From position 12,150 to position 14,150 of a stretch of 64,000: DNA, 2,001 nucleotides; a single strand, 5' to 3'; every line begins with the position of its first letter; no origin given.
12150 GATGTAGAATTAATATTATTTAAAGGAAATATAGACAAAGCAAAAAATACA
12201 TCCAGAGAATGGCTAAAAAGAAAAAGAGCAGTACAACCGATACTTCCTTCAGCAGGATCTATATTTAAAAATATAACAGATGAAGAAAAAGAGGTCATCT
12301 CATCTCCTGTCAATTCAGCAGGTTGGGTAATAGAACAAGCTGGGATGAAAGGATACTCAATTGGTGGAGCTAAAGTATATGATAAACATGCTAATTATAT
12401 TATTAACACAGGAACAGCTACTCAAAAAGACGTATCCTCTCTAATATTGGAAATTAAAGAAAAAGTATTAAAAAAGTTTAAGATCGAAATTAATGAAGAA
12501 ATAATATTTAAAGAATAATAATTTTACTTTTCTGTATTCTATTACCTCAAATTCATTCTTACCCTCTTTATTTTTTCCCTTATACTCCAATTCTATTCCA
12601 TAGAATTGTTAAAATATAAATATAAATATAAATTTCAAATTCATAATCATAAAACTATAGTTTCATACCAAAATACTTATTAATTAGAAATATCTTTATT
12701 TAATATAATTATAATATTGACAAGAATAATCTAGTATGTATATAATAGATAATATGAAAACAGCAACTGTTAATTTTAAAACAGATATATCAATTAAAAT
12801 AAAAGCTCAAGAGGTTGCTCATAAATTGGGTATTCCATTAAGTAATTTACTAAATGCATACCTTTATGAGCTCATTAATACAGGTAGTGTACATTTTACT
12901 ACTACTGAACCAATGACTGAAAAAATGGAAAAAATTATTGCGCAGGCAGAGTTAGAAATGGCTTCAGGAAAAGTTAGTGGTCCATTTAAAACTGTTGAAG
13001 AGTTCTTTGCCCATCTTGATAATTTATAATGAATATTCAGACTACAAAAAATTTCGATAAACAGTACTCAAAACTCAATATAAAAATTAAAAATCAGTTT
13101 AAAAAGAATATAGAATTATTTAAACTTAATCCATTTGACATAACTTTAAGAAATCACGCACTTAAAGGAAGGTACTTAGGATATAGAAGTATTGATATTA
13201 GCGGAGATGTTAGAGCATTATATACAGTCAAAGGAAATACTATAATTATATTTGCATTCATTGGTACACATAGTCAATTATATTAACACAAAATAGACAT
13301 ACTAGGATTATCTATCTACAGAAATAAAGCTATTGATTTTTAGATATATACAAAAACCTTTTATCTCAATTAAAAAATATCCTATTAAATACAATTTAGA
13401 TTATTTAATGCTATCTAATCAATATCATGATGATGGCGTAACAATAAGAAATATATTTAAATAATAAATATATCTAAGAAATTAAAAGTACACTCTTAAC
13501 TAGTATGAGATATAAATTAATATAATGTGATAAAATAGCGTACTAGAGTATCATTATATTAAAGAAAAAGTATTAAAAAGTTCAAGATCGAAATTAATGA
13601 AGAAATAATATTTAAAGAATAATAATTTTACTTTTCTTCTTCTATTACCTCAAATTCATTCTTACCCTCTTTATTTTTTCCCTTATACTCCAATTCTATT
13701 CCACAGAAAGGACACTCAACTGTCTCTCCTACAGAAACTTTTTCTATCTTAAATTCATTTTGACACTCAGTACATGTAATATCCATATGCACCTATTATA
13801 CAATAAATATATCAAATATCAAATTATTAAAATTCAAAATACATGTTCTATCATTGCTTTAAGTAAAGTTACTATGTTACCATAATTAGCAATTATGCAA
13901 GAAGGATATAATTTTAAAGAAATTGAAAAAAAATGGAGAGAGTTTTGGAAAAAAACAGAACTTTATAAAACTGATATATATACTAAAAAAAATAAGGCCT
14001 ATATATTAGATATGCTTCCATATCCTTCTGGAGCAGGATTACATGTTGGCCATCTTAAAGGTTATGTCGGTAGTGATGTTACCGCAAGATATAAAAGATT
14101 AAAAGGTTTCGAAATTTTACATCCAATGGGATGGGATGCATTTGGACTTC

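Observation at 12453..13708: A toxin-antitoxin cassette inserted between murB and a LysW-like gene, with ~150-bp direct repeats and an internal repeated motif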

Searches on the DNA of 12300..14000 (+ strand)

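Call 54: search_rna_families(source=window, start=12300, end=14000, threshold=evalue, max_evalue=1)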
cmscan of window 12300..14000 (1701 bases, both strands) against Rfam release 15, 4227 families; matches with E-value up to 1: 0.
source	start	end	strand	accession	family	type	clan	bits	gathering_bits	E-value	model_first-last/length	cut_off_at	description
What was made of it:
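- Tried and rejected: None at E up to 1 (call 54).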

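Call 55: search_rna_families(sources=[L047, L054, L031, L057, L024, L046, L041, L033], threshold=gathering)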
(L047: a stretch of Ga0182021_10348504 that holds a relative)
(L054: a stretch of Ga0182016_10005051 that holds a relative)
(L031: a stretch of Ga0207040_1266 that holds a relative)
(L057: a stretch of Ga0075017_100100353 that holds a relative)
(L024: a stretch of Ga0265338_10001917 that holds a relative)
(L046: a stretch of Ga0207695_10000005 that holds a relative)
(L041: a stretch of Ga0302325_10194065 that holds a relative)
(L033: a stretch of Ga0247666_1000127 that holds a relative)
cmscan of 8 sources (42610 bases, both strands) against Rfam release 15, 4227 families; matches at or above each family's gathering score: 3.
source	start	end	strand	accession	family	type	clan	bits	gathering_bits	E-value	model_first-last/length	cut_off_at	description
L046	2132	2205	+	RF00005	tRNA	Gene; tRNA;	CL00001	74.8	29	1e-14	1-71/71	no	tRNA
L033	1503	1576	+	RF00005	tRNA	Gene; tRNA;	CL00001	73.2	29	2.8e-14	1-71/71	no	tRNA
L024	3563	3636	+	RF00005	tRNA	Gene; tRNA;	CL00001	72.1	29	5.4e-14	1-71/71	no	tRNA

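Call 57: search_dna_similar(query=window:12606-13557:+, collection=plasmids, mode=distant, max_rows=10)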
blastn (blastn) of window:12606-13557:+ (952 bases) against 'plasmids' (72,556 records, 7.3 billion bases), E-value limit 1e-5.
No match.

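Call 58: search_dna_similar(query=window:12606-13557:+, collection=phages, mode=distant, max_rows=10)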
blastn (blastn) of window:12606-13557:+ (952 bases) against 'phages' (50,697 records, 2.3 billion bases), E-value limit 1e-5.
No match.
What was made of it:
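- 13287..13557 (+): Non-coding tail of the insert; 13287-13356 is still homologous to the donor-like locus, the rest is of unknown origin; holds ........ copies 2 (13298-13305, minus) and 3 (13500-13507, plus). No Rfam family matches (call 54) and no plasmid or phage record matches (calls 57, 58).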

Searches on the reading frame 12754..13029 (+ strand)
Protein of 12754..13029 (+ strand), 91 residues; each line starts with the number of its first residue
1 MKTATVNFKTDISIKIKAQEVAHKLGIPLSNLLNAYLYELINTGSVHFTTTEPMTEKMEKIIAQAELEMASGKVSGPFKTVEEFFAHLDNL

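Call 7: search_protein_families(library=pfam, proteins=[window:12754-13029:+], max_evalue=0.01)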
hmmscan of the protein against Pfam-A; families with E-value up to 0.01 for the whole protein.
window:12754-13029:+ (91 aa): 1 family
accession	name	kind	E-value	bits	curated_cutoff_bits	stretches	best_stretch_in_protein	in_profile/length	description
PF04221.18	RelB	-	3.3e-06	27.4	22.4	1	4-68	2-65/82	RelB antitoxin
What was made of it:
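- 12754..13029 (+): RelB/DinJ-family antitoxin (91 aa). Pfam RelB 27.4 bits against a cut-off of 22.4 (call 7).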

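Call 64: search_solved_structures(query=window:12754-13029:+, max_evalue=0.1, show_alignments=1)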
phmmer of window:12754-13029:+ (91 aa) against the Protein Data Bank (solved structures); distinct sequences matched with E-value up to 0.1: 0.
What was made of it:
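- Closest known: Type II toxin-antitoxin modules of the RelB/DinJ-YafQ. Different: The sequence is divergent: no solved relative was found for the antitoxin (call 64).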

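Call 65: search_protein_families(library=ncbifam, proteins=[window:12754-13029:+], max_evalue=0.01)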
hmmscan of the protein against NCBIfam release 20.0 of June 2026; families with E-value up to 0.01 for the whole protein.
window:12754-13029:+ (91 aa): 3 families
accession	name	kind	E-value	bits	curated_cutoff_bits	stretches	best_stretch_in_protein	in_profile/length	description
TIGR02384.1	RelB_DinJ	subfamily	1.1e-11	44.8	45.65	1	1-87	1-84/85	type II toxin-antitoxin system RelB/DinJ family antitoxin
NF050811.1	RelB_ParD_antitoxin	subfamily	1.6e-06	28.3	60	1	8-84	1-78/83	type II toxin-antitoxin system RelB/ParD family antitoxin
NF008412.0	PRK11235.1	equivalog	0.0051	17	96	1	4-62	2-59/80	type II toxin-antitoxin system RelB/DinJ family antitoxin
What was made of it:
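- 12754..13029 (+): NCBIfam RelB_DinJ E 1.1e-11 (call 65).
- On Type II TA, RelB/DinJ-YafQ (RelE superfamily): NCBIfam RelB_DinJ scores 44.8 bits against 45.65, just under its cut-off (call 65).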
